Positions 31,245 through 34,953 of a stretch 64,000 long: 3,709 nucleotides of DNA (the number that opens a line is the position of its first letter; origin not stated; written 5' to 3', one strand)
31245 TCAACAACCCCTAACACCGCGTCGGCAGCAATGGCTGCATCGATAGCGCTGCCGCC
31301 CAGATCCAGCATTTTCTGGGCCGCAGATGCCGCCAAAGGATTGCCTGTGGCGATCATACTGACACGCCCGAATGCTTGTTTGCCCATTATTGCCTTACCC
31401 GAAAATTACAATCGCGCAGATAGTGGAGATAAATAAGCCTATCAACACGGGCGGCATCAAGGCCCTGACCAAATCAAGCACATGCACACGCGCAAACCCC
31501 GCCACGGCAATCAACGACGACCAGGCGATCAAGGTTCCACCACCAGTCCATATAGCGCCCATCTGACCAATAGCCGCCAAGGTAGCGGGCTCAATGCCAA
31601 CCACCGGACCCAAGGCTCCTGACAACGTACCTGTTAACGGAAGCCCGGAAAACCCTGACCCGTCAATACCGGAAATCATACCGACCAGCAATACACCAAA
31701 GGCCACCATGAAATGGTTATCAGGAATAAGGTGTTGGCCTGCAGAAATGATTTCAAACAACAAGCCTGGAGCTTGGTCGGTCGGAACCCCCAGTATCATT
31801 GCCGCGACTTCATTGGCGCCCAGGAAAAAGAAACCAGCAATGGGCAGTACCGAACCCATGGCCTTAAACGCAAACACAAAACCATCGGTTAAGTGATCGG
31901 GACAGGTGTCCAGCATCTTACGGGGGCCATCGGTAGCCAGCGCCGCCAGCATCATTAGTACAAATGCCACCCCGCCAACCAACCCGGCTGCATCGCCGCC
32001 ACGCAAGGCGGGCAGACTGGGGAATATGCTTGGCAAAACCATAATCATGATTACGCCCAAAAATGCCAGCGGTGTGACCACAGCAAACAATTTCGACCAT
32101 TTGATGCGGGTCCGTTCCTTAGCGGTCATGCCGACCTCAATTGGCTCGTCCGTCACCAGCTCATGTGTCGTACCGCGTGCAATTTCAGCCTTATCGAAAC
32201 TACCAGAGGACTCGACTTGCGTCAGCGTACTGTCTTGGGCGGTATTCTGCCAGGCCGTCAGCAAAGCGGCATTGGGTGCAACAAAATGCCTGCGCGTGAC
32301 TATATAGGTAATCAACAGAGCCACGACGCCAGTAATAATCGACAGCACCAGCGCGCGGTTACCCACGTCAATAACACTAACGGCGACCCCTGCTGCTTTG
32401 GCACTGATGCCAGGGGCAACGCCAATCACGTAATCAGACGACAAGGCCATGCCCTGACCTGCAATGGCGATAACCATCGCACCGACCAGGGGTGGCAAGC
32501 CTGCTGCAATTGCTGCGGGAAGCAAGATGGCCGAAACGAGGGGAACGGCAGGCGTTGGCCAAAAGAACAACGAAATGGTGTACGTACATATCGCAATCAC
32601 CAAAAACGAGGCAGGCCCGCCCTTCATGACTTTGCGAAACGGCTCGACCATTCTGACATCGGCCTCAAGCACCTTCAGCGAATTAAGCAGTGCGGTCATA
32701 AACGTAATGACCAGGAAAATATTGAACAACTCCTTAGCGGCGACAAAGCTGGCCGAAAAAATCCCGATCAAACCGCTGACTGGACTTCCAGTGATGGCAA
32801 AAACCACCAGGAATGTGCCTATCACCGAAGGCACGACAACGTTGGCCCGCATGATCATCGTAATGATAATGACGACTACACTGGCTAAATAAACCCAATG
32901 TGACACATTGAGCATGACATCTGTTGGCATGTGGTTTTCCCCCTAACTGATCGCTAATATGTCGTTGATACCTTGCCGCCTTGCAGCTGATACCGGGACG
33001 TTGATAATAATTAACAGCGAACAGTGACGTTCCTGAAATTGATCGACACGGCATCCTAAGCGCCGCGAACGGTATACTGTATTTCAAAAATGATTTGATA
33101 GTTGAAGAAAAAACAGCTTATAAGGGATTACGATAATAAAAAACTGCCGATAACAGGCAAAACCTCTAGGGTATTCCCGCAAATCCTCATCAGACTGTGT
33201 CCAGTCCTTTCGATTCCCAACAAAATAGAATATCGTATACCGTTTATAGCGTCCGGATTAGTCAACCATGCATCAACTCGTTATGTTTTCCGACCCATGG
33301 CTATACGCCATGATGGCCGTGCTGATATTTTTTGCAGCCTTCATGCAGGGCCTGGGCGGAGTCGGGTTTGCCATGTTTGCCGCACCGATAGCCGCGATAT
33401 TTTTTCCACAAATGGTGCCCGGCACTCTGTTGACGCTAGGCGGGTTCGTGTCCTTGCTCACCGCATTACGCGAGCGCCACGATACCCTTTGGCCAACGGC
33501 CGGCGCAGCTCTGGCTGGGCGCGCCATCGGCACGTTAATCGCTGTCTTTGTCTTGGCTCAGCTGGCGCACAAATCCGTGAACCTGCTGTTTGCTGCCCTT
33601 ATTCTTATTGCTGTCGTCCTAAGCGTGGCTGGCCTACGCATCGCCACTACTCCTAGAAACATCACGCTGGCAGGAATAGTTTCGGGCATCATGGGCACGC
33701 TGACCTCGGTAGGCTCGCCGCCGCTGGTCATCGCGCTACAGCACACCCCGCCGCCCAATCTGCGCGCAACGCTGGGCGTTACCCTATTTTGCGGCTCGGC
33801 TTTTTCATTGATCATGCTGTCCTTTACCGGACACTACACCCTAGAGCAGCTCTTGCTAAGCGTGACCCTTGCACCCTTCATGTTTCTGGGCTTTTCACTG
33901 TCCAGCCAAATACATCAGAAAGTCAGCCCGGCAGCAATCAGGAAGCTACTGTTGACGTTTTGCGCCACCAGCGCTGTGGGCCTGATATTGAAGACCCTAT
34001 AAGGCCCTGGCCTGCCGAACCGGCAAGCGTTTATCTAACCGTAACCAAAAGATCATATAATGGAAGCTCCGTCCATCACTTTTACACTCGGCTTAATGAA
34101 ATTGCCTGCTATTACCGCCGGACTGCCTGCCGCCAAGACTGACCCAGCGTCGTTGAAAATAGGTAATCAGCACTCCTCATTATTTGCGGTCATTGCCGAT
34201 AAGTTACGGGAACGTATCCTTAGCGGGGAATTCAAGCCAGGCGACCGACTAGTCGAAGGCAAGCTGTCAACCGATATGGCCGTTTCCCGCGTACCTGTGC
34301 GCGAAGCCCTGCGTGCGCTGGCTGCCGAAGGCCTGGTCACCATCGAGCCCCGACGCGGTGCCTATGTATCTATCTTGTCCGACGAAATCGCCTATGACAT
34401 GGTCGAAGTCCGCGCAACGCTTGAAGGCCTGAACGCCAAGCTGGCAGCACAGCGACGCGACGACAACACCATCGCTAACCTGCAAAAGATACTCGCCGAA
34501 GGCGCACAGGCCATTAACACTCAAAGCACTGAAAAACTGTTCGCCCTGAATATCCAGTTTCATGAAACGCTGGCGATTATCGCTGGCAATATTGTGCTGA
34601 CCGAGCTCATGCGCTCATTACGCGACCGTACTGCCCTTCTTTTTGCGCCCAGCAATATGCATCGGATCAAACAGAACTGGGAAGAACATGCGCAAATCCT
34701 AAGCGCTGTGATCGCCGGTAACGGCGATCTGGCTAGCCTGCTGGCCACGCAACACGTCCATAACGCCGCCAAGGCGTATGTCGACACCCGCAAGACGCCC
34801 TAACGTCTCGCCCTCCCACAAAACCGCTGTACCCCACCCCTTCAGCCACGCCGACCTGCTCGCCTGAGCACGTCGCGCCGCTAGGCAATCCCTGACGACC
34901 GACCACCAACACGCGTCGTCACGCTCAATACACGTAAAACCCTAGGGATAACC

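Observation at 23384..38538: A ~15-kb multi-operon island built around a di-iron heme-oxygenase-like protein, an orphan [2Fe-2S] electron-transfer chain, amidohydrolases and four transport systems: a candidate undescribed oxidative catabolic system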

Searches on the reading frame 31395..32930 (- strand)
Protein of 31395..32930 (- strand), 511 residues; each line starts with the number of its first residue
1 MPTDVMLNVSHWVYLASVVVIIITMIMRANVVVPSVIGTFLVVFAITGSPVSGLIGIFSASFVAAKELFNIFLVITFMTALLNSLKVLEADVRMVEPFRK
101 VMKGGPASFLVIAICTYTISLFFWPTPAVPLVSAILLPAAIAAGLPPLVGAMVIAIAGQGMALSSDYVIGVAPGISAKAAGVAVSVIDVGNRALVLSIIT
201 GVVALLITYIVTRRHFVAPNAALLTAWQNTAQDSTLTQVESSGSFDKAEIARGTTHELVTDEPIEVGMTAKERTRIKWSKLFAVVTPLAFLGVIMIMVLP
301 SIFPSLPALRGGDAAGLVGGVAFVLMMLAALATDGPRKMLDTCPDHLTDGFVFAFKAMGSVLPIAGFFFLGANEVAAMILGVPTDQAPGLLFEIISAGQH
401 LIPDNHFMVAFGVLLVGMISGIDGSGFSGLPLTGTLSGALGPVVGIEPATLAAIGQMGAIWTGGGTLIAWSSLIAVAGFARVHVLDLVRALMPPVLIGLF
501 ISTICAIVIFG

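Call 3: search_protein_families(library=pfam, proteins=[window:31395-32930:-], max_evalue=0.01)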
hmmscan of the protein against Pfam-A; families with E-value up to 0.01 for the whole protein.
window:31395-32930:- (511 aa): 0 families

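Call 5: search_protein_families(library=ncbifam, proteins=[window:31395-32930:-], max_evalue=0.001)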
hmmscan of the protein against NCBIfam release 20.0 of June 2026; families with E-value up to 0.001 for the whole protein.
window:31395-32930:- (511 aa): 0 families

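Call 33: search_protein_families(library=pfam, proteins=[window:31395-32930:-], max_evalue=10)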
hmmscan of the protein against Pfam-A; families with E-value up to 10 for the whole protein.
window:31395-32930:- (511 aa): 0 families

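Call 62: find_homologous_proteins(query=window:31395-32930:-, max_evalue=0.00001)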
Query window:31395-32930:- (511 aa): 3037 proteins with E <= 0.00001 among 8000 candidates; the best 120 are listed.
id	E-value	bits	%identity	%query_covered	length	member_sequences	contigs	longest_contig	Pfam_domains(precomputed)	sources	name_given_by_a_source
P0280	0.0e+0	1032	96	100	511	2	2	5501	-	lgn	-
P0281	1.7e-268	909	84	100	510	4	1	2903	-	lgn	-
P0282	3.0e-257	872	82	100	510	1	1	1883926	-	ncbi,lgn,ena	-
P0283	1.8e-254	863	81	100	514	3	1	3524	-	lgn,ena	-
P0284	2.9e-251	853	80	100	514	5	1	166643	-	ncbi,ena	-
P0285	6.1e-248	842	78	100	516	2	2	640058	-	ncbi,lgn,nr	ncbi:hypothetical protein H0A71_08440 [Alcaligenaceae bacterium]|nr:hypothetical protein [Alcaligena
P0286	4.0e-247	839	77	100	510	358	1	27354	-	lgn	-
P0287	6.7e-246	835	77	100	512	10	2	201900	-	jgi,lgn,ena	-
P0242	4.9e-245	832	76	100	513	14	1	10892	-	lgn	-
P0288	3.9e-244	829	77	100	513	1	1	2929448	-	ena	-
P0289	1.1e-243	828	76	100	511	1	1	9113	-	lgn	-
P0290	1.7e-243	827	76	100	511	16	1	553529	-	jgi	jgi:hypothetical protein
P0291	2.1e-243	827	77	100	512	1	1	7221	-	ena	-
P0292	2.4e-243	827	77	100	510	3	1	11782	-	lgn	-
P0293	1.2e-242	824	76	100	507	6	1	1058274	-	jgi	jgi:hypothetical protein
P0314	2.1e-224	764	73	100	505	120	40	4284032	-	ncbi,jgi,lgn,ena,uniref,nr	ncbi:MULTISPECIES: hypothetical protein [Alcaligenes]|jgi:hypothetical protein|uniref:Integral membr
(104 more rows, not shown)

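Call 71: predict_structure(alignment_id=A2)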
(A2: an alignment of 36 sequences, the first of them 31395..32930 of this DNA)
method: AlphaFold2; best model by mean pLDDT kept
length: 511 residues; sequences in the alignment: 36
mean_pLDDT: 76.1   pTM: 0.75
mean pLDDT of the five models: 76.1, 74.1, 72.6, 68.2, 65.8
residues with pLDDT >= 90: 71; 70-90: 323; 50-70: 63; < 50: 54
segments of 3 or more residues with pLDDT < 50: 1-3, 163-168, 232-267, 464-471
pLDDT, mean of each block of 10 residues (from residue 1): 65 88 74 88 91 90 79 77 76 70 86 82 59 76 87 80 47 78 79 87 93 88 74 41 37 33 44 77 83 78 75 72 88 85 83 71 81 81 80 80 85 87 67 86 87 86 48 67 79 90 92 69
secondary structure, 60 per line:
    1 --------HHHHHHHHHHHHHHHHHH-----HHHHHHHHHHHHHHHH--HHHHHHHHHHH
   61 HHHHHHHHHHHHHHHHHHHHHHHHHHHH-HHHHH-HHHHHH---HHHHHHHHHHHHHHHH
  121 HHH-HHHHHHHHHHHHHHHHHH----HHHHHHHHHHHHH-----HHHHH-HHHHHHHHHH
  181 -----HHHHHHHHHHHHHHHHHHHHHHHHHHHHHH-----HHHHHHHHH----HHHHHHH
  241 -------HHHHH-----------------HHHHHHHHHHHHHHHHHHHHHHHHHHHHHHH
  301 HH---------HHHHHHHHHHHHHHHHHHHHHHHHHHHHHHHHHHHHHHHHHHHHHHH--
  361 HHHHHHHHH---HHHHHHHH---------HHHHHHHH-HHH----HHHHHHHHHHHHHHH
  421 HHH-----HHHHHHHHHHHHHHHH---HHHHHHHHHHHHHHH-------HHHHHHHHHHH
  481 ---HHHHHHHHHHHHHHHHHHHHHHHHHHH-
elements in order: H9-26 H32-47 H50-88 H90-94 H96-101 H105-123 H125-142 H147-159 H165-169 H171-180 H186-215 H221-229 H234-240 H248-252 H270-302 H312-358 H361-369 H373-380 H390-397 H406-423 H429-444 H448-462 H470-480 H484-510
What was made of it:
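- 31395..32930 (-): 511-aa membrane transporter, first gene of the transporter-GGT operon; probable importer of the small anionic substrate. AF2 model pLDDT 76 (call 71).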

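Call 75: fold_search(model_id=the predicted structure, library=pdb)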
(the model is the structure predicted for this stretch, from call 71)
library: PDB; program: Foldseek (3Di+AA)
matches with E <= 10: 196; with E <= 0.001: 10
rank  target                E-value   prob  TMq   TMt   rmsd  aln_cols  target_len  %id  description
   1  9pym_A                2.7e-06  1.00  0.49  0.43   9.5       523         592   14  Cryo-EM structure of the isethionate TRAP transporter IseQM from Oleidesulfovibrio alaskensis with bound isethionate (released 2025-11-12)
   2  8y4w_A                4.0e-05  1.00  0.55  0.47   6.9       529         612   12  Sialic acid bound form of Tripartite ATP-independent Periplasmic (TRAP) transporter from Fusobacterium nucleatum. (released 2024-12-11)
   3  9a59_A                7.9e-05  1.00  0.53  0.57   8.1       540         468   12  Integrative model of MLEN-METQ by crosslinking MS and deep learning (released 2024-09-18)
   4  7qha_B                3.0e-04  1.00  0.49  0.56   8.5       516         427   14  Cryo-EM structure of the Tripartite ATP-independent Periplasmic (TRAP) transporter SiaQM from Photobacterium profundum (released 2022-12-21)
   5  10tp_A                3.9e-04  1.00  0.48  0.55   8.4       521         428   12  ArsB from L. ferriphilum in inward-facing state (parallel dimer) (released 2026-03-11)
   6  8thj_A                4.4e-04  1.00  0.52  0.45   8.2       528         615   12  Cryo-EM structure of the Tripartite ATP-independent Periplasmic (TRAP) transporter SiaQM from Haemophilus influenzae ( (released 2023-11-22)
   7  7qe5_A                5.8e-04  1.00  0.46  0.40   9.9       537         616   13  Structure of the membrane domains of the sialic acid TRAP transporter HiSiaQM from Haemophilus influenzae (released 2022-07-27)
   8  8thi_B                6.3e-04  1.00  0.49  0.43   8.9       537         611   13  Cryo-EM structure of the Tripartite ATP-independent Periplasmic (TRAP) transporter SiaQM from Haemophilus influenzae ( (released 2023-11-22)
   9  8thi_A                6.6e-04  1.00  0.47  0.41   9.8       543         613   13  Cryo-EM structure of the Tripartite ATP-independent Periplasmic (TRAP) transporter SiaQM from Haemophilus influenzae ( (released 2023-11-22)
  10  8y5w_A                8.3e-04  1.00  0.51  0.51   9.7       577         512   12  human NaS1 intermediate state 2 (released 2025-01-22)
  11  8r35_A                2.2e-03  1.00  0.46  0.49   9.2       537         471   16  CryoEM structure of the asymmetric Pho90 dimer from yeast without substrates. (released 2024-04-24)
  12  8r34_A                2.4e-03  1.00  0.44  0.45   9.0       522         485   16  CryoEM structure of the symmetric Pho90 dimer from yeast with substrates. (released 2024-04-24)
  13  8r33_A                2.5e-03  1.00  0.48  0.49   8.5       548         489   14  CryoEM structure of the symmetric Pho90 dimer from yeast without substrates. (released 2024-04-24)
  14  8y5u_A                3.2e-03  1.00  0.58  0.59   8.7       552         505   11  human NaS1 intermediate state 1 (released 2025-01-22)
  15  8uve_B                3.6e-03  1.00  0.45  0.46   9.9       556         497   12  Structure of NaDC3-Succinate complex in Coo-Ci conformation (released 2024-12-25)
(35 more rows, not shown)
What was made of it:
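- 31395..32930 (-): Foldseek matches elevator-type anion transporters: isethionate TRAP IseQM (E 2.7e-6), SiaQM, MleN, ArsB, NaS1, Pho90, VcINDY (call 75).
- The transporter model matches anion elevator transporters, with an isethionate transporter as top hit (call 75).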

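Call 82: find_encoding_contigs(protein=P0314, flank=10000, max_places=1)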
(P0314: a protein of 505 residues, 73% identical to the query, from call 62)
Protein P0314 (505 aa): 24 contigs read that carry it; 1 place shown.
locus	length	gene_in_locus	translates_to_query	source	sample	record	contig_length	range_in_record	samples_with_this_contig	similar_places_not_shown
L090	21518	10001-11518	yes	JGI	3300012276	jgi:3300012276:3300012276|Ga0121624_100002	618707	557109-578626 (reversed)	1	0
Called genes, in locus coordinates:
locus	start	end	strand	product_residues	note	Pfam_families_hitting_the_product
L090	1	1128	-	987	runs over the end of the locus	PF00005:ABC_tran (faint), PF02463:SMC_N (faint), PF03193:RsgA_GTPase (faint), PF13191:AAA_16 (faint), PF13476:AAA_23 (faint), PF13481:AAA_25 (faint), PF17760:UvrA_inter, PF17755:UvrA_DNA-bind, +4 more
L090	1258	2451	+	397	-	PF07690:MFS_1, PF00083:Sugar_tr, PF07690:MFS_1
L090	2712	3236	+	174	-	PF00436:SSB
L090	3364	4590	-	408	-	PF00083:Sugar_tr (weak), PF01306:LacY_symp (faint), PF07690:MFS_1, PF00083:Sugar_tr, PF07690:MFS_1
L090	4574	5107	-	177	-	PF20803:PaaX_M (weak), PF20229:ChrB_N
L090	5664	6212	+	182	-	PF00210:Ferritin, PF02915:Rubrerythrin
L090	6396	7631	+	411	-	PF06609:TRI12, PF00083:Sugar_tr, PF07690:MFS_1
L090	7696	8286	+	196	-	PF00440:TetR_N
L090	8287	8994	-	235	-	PF00392:GntR, PF07729:FCD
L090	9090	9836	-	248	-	PF01925:TauE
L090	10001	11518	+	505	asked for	-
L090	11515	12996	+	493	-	PF01019:G_glu_transpept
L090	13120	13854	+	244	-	PF03070:TENA_THI-4, PF14518:Haem_oxygenas_2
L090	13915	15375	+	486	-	PF00171:Aldedh, PF05893:LuxC (faint)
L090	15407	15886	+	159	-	PF03928:HbpS-like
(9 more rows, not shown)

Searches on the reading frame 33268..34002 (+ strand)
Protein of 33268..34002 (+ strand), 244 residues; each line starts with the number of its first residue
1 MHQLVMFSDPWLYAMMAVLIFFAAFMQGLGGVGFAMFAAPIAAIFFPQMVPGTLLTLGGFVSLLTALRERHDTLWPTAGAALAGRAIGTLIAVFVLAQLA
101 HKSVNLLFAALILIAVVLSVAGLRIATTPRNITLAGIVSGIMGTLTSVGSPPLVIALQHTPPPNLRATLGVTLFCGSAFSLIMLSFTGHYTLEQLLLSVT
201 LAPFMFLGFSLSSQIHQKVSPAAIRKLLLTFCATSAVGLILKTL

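Call 4: search_protein_families(library=pfam, proteins=[window:33268-34002:+], max_evalue=0.01)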
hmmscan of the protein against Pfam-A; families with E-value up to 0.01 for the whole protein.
window:33268-34002:+ (244 aa): 1 family
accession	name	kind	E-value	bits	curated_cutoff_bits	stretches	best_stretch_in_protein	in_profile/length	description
PF01925.25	TauE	-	1.4e-24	87.5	32.6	1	17-237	2-235/237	Sulfite exporter TauE/SafE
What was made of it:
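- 33268..34002 (+): TauE/SafE (TSUP) anion transporter; proposed sulfite or sulfonate exporter, alternatively an importer. Pfam TauE 87.5 bits (call 4).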

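Call 61: search_protein_families(library=ncbifam, proteins=[window:33268-34002:+], max_evalue=0.00001)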
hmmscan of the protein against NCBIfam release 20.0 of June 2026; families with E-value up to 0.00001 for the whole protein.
window:33268-34002:+ (244 aa): 0 families

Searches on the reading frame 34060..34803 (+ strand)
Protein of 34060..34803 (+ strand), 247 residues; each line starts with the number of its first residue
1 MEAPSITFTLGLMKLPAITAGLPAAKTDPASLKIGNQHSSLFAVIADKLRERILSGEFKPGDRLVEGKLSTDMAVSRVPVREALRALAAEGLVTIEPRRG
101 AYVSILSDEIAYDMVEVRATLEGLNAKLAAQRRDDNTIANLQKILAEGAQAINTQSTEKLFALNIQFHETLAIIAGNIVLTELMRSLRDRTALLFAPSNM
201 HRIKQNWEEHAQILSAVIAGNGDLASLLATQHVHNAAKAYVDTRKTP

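Call 4: search_protein_families(library=pfam, proteins=[window:34060-34803:+], max_evalue=0.01)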
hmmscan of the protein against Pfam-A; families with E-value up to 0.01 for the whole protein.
window:34060-34803:+ (247 aa): 2 families
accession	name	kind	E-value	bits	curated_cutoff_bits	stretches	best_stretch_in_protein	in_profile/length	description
PF07729.17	FCD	-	1.8e-26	93.4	24.3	1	113-234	1-124/125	FCD domain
PF00392.27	GntR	-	3.7e-21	75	27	1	45-103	5-64/64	Bacterial regulatory proteins, gntR family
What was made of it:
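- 34060..34803 (+): GntR/FCD transcription factor, proposed repressor of the whole regulon. Pfam GntR + FCD (call 4).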

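Call 61: search_protein_families(library=ncbifam, proteins=[window:34060-34803:+], max_evalue=0.00001)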
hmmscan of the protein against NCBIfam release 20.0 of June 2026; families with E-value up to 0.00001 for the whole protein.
window:34060-34803:+ (247 aa): 16 families
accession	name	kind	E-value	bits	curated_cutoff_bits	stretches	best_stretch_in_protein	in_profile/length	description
TIGR03338.1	phnR_burk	equivalog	4.9e-38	130.9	271.5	1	37-236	8-209/212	phosphonate utilization associated transcriptional regulator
NF003011.0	PRK03837.1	subfamily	1.2e-21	77.4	260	2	113-245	106-238/241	transcriptional regulator NanR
NF007001.0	PRK09464.1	equivalog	4.8e-16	59.1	330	1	39-234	9-226/254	pyruvate dehydrogenase complex transcriptional repressor PdhR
NF008504.0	PRK11414.1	equivalog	1.6e-15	57.5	225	1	37-222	8-197/221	GntR family transcriptional regulator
NF007741.0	PRK10421.1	equivalog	4.2e-15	55.8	311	2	110-234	97-227/262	transcriptional regulator LldR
NF008576.0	PRK11534.1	equivalog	1.4e-13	51.1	218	1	47-233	14-210/225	DNA-binding transcriptional regulator CsiR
NF007442.0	PRK09990.1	equivalog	8.3e-13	48.3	301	1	37-242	7-237/256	transcriptional regulator GlcC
NF007292.0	PRK09764.1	equivalog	2.9e-12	46.3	281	1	38-127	3-91/240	GntR family transcriptional regulator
TIGR02018.2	his_ut_repres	equivalog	3e-10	39.9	220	1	44-121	3-79/226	histidine utilization transcriptional repressor HutC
NF052282.1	PLP_TF_PdxR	equivalog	6.5e-10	38.6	320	1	41-111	2-73/448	MocR-like pyridoxine biosynthesis transcription factor PdxR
NF008571.0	PRK11523.1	equivalog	7.8e-10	38.6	396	1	40-238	8-223/258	transcriptional regulator ExuR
TIGR02325.1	C_P_lyase_phnF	equivalog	1.4e-09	37.8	156.8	1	39-134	7-97/238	phosphonate metabolism transcriptional regulator PhnF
NF007588.0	PRK10225.1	equivalog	3.6e-09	36.3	442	1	45-239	14-230/257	Uxu operon transcriptional regulator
TIGR03337.1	phnR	equivalog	1.1e-08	35.1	296.75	1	43-163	4-122/231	phosphonate utilization transcriptional regulator PhnR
NF041547.1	GntR_LSA1692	equivalog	1.2e-06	28.4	275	1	41-104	2-66/233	GntR family transcriptional regulator, LSA1692 subfamily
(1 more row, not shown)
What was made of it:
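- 34060..34803 (+): Best NCBIfam hit is phnR_burk at 131 bits, below cutoff (call 61).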
